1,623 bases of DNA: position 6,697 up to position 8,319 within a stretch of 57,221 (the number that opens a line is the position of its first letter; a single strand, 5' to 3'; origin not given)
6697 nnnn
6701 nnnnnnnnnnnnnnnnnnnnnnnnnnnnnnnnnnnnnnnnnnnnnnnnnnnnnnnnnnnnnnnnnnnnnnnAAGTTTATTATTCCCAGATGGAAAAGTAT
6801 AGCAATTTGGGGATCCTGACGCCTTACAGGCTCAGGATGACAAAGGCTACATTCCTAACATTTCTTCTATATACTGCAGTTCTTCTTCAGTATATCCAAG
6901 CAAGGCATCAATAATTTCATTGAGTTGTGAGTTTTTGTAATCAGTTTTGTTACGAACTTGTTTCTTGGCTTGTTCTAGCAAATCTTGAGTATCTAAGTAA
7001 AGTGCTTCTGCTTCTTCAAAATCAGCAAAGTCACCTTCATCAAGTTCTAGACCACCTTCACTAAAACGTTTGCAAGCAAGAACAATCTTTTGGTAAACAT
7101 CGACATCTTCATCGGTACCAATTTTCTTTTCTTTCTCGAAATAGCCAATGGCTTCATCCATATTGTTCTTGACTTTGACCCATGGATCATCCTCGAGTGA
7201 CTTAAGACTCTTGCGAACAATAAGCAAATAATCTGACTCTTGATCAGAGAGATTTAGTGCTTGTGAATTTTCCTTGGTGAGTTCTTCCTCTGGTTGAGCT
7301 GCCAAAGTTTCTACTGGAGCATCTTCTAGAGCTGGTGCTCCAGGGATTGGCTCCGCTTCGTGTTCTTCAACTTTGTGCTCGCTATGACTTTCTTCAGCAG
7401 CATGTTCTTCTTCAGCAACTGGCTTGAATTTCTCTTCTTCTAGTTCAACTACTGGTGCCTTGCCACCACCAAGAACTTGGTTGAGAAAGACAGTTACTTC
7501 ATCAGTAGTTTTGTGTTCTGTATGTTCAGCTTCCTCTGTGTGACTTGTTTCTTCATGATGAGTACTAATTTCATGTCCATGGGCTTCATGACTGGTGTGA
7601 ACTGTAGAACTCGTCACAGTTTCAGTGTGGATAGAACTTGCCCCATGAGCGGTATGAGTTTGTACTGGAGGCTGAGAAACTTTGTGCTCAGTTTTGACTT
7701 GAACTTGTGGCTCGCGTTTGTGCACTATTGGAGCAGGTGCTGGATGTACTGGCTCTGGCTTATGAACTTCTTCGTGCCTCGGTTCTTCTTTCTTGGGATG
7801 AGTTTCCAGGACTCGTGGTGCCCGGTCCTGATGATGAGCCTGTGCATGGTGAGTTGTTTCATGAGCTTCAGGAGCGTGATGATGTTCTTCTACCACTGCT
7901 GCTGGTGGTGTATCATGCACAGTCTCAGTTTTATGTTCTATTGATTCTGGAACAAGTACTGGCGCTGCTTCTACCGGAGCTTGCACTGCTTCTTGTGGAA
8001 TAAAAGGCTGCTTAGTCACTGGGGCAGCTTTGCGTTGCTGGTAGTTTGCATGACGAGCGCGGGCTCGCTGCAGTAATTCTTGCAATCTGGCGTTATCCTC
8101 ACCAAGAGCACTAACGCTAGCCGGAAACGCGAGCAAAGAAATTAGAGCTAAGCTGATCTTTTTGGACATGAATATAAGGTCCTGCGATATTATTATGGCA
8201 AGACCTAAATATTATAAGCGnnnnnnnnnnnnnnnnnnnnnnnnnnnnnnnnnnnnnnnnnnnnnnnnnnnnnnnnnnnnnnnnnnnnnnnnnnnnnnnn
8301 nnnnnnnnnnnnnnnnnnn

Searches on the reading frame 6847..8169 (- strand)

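Call 82: search_protein_families(library=pfam, proteins=[window:6847-8169:-], max_evalue=0.1)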
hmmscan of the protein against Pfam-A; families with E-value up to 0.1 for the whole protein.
window:6847-8169:- (440 aa): 1 family
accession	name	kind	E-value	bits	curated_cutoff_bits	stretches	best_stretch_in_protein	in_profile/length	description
PF23216.1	WH_CYT4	-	0.026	15.1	27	1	385-433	13-61/97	Mitochondrial protein cyt-4, winged helix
